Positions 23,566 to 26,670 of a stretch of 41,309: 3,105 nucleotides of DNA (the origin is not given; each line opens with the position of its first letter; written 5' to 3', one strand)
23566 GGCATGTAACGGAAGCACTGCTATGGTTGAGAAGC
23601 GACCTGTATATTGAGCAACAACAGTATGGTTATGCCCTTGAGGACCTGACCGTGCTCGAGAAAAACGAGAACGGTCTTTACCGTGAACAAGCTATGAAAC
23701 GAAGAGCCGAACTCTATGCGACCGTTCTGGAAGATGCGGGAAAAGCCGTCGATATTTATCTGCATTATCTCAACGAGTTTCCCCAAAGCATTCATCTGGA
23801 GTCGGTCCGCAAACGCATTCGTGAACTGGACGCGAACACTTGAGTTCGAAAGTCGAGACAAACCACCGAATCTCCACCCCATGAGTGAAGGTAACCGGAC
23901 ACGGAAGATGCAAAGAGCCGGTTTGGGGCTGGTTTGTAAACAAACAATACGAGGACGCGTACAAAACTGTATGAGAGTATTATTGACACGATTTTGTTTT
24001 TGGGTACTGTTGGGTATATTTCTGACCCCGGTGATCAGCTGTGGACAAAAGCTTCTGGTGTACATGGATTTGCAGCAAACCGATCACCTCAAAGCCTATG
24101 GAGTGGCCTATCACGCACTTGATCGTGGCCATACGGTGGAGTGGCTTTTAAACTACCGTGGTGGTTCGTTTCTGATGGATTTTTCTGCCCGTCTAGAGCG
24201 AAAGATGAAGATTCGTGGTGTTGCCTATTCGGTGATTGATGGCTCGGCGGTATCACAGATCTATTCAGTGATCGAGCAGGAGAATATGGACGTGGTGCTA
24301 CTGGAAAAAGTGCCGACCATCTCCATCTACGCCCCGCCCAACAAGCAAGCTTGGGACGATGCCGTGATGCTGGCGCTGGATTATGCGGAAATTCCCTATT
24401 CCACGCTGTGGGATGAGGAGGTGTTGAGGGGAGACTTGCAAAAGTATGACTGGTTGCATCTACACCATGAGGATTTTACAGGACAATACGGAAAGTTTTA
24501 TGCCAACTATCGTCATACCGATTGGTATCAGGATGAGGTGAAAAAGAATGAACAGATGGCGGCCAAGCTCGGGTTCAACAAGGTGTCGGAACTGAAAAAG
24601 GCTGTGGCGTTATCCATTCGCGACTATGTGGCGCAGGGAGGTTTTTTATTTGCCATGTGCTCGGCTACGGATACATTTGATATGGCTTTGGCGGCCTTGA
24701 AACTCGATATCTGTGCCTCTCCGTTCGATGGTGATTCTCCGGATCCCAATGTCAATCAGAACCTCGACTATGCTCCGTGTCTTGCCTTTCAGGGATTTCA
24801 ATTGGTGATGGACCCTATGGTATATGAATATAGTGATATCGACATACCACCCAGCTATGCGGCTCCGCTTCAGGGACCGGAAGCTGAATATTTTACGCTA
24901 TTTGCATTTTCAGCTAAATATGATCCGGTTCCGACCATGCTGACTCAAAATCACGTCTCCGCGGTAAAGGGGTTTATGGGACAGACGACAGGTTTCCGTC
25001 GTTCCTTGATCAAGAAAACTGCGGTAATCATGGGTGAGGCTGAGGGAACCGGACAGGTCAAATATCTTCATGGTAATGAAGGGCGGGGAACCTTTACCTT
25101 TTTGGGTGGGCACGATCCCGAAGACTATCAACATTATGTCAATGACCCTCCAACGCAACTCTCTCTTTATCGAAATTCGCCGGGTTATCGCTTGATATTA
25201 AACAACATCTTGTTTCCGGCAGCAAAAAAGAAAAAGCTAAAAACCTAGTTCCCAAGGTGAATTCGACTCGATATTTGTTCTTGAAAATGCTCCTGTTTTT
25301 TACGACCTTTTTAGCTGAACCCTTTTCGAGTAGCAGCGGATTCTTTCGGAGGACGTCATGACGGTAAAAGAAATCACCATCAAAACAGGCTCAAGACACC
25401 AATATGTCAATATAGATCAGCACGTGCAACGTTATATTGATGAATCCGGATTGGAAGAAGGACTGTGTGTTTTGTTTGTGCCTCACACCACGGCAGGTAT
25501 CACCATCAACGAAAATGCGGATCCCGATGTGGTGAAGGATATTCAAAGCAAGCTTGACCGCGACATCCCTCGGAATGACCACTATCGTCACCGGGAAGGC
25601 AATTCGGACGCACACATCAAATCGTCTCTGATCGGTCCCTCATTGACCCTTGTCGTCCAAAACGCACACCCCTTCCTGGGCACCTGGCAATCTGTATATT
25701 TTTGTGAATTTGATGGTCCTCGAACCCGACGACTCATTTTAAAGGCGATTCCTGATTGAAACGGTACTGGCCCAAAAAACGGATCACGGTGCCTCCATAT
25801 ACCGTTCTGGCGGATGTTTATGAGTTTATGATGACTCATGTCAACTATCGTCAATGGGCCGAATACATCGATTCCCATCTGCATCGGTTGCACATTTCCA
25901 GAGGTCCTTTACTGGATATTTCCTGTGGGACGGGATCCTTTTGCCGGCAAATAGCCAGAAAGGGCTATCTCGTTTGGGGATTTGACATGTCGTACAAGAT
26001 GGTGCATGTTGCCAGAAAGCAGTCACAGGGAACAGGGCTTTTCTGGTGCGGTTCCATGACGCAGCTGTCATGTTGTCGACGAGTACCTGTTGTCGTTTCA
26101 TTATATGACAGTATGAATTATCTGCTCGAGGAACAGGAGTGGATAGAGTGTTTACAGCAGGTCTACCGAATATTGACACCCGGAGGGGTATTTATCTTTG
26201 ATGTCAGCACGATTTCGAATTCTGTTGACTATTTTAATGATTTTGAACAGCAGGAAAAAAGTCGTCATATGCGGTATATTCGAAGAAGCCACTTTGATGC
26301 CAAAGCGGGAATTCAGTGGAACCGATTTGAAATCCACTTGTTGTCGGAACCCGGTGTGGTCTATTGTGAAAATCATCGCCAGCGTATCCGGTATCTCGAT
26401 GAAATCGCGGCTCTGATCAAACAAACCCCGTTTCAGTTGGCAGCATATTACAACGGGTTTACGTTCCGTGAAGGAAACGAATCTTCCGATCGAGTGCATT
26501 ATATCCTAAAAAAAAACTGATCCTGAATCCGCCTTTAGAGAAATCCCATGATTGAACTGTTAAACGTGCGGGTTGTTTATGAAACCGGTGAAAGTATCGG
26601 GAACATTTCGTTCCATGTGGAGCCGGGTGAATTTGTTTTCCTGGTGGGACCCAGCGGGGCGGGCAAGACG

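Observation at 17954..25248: Central four-gene envelope module (DUF4159-like, giant 2-TM coiled-coil, TPR, GATase1-like lipoprotein) without its usual MoxR/DUF58/vWA partners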

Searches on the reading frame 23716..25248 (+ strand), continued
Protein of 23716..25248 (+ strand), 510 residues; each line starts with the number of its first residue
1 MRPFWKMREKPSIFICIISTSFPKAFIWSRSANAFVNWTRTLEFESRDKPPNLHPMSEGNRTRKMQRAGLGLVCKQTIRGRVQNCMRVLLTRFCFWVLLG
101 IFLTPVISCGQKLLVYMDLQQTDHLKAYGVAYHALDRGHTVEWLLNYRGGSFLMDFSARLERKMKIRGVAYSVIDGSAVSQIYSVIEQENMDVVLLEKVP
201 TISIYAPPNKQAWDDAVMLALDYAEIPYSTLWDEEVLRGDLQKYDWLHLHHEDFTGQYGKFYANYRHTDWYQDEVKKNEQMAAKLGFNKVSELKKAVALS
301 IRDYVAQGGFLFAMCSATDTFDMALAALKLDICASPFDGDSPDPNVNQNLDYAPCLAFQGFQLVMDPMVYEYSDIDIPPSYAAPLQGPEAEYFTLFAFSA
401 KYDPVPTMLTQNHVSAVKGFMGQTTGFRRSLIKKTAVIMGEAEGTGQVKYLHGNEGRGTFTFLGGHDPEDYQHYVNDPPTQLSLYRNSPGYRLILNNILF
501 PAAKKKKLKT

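Call 60: search_protein_families(library=pfam, proteins=[L066:11375-12382:+, L066:12414-13322:+, L066:13378-14931:+, L066:15153-15914:+, L066:15911-17254:+, L066:17056-18537:+, L053:11258-12700:+, L053:14577-16226:+, L053:16949-17764:+, L053:18604-19620:+], max_evalue=0.001)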
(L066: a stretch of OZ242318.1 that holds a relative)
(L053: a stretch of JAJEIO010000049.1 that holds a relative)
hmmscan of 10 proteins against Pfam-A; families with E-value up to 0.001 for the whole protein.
L066:11375-12382:+ (335 aa): 7 families
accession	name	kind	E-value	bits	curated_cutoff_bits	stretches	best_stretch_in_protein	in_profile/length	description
PF07726.17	AAA_3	-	6.2e-62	207.7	27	1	46-180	1-131/131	ATPase family associated with various cellular activities (AAA)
PF17863.7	AAA_lid_2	-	5.1e-16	58.6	22.7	1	256-322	7-73/74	AAA lid domain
PF07728.20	AAA_5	-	3.6e-13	50.2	22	1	46-178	1-139/139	AAA domain (dynein-related subfamily)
PF20030.5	bpMoxR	-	2.5e-10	40.2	27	1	17-198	5-180/205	MoxR domain in the MoxR-vWA-beta-propeller ternary systems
PF00004.35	AAA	-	1.8e-06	28.9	21.2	1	47-161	1-111/131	ATPase family associated with various cellular activities (AAA)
PF05496.18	RuvB_N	-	0.00012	22.3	27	0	29-72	11-61/159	Holliday junction DNA helicase RuvB P-loop domain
PF00493.29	MCM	-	0.00046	19.8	23.3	0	42-163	55-175/224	MCM P-loop domain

L066:12414-13322:+ (302 aa): 3 families
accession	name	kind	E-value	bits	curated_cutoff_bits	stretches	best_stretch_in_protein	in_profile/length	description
PF01882.25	DUF58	-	7.1e-49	166.4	23.4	1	51-256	1-206/216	Protein of unknown function DUF58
PF13519.12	VWA_2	-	1.2e-07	32.7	27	1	88-192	1-105/107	von Willebrand factor type A domain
PF05762.20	VWA_CoxE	-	1.4e-06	28.3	26.4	1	85-231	56-198/222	VWA domain containing CoxE-like protein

L066:13378-14931:+ (517 aa): 2 families
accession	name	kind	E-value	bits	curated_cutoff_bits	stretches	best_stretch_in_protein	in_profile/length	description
PF01458.23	SUFBD_core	-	1.1e-77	261.1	27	1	246-488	1-232/232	SUF system FeS cluster assembly, SufBD core domain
PF19295.5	SufBD_N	-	7.5e-12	45.7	23.5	1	168-238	97-166/172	SufBD protein N-terminal region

L066:15153-15914:+ (253 aa): 3 families
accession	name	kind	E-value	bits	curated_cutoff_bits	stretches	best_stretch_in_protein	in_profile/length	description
PF00005.33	ABC_tran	-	3e-22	80.1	25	1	17-172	1-135/137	ABC transporter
PF02463.25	SMC_N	-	5e-06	26.5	40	0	28-45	25-42/220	RecF/RecN/SMC N terminal domain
PF13304.12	AAA_21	-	8.8e-06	26.4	27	0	29-89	1-63/304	AAA domain, putative AbiEii toxin, Type IV TA system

L066:15911-17254:+ (447 aa): 2 families
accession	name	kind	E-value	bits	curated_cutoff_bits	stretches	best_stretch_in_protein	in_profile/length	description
PF01458.23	SUFBD_core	-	6.1e-85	284.8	27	1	190-418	7-232/232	SUF system FeS cluster assembly, SufBD core domain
PF19295.5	SufBD_N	-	9.3e-30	104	23.5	1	15-180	6-171/172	SufBD protein N-terminal region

L066:17056-18537:+ (493 aa): 5 families
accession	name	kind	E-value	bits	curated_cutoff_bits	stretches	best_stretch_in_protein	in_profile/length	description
PF00266.25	Aminotran_5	-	4.8e-152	506.7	21.5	1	113-481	2-371/371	Aminotransferase class-V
PF00155.27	Aminotran_1_2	-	7.4e-08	32.4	19.7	1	122-289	18-187/361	Aminotransferase class I and II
PF01212.27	Beta_elim_lyase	-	4.2e-06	26.7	27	1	200-345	71-215/288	Beta-eliminating lyase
PF01053.26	Cys_Met_Meta_PP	-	9.4e-05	21.6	27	1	195-313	86-198/381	Cys/Met metabolism PLP-dependent enzyme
PF01041.23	DegT_DnrJ_EryC1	-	0.00036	20.3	19.8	1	173-291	40-149/360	DegT/DnrJ/EryC1/StrS aminotransferase family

L053:11258-12700:+ (480 aa): 5 families
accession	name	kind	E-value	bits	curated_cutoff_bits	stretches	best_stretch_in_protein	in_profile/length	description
PF13646.12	HEAT_2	-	9.5e-32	109.6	27.7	3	331-417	4-88/88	HEAT repeats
PF02985.28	HEAT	-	8.3e-18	63.2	23.5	1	330-354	4-28/31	HEAT repeat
PF03130.22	HEAT_PBS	-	5e-10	39.3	20.9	0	442-466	2-26/27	PBS lyase HEAT-like repeat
PF05721.19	PhyH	-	6e-09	36.9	22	1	56-191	56-211/213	Phytanoyl-CoA dioxygenase (PhyH)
PF12717.13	Cnd1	-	2.3e-08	34.7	26.4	1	375-439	2-72/162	non-SMC mitotic condensation complex subunit 1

L053:14577-16226:+ (549 aa): 2 families
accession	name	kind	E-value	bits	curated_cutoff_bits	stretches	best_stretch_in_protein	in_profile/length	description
PF01458.23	SUFBD_core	-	8e-78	261.5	27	1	278-520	1-232/232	SUF system FeS cluster assembly, SufBD core domain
PF19295.5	SufBD_N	-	2e-10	41.1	23.5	1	203-270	100-166/172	SufBD protein N-terminal region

L053:16949-17764:+ (271 aa): 1 family
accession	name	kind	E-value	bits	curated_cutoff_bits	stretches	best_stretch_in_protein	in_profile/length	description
PF00211.25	Guanylate_cyc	-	0.00033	20.8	21.9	1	52-208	7-156/183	Adenylate and Guanylate cyclase catalytic domain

L053:18604-19620:+ (338 aa): 1 family
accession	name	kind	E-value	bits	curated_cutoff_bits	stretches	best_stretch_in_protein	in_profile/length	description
PF05685.18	Uma2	-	9.9e-07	28.8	27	1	50-221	10-160/172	Putative restriction endonuclease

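Call 77: search_protein_families(library=padloc, proteins=[window:23971-25248:+], max_evalue=0.01)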
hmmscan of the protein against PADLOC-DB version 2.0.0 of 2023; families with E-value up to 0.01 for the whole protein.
window:23971-25248:+ (425 aa): 0 families

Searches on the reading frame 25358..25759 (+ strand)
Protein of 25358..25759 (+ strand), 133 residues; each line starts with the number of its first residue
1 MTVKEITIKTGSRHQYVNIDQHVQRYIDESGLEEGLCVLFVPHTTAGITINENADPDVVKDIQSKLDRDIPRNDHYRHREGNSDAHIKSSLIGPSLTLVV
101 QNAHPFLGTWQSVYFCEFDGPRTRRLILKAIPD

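Call 6: search_protein_families(library=pfam, proteins=[window:25358-25759:+], max_evalue=0.00001)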
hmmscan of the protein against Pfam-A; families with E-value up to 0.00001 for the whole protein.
window:25358-25759:+ (133 aa): 1 family
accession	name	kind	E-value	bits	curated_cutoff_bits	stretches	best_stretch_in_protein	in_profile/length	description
PF01894.22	UPF0047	-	4.8e-43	146.5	27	1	18-129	1-116/117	Uncharacterised protein family UPF0047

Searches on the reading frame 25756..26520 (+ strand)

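Call 7: search_protein_families(library=pfam, proteins=[window:25756-26520:+], max_evalue=0.00001)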
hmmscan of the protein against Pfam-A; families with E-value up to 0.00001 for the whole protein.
window:25756-26520:+ (254 aa): 5 families
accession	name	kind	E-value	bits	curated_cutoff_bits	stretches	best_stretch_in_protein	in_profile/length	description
PF13649.12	Methyltransf_25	-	1e-14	55.4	27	1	53-144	2-97/97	Methyltransferase domain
PF08241.18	Methyltransf_11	-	7e-13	49.5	21.2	1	53-148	1-95/95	Methyltransferase domain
PF13489.12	Methyltransf_23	-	2.4e-11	44.1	27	1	36-180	7-150/164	Methyltransferase domain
PF13847.12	Methyltransf_31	-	4.2e-09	36.7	27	1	51-151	6-112/145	Methyltransferase domain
PF08242.18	Methyltransf_12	-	2e-08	35.3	30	1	53-146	1-98/98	Methyltransferase domain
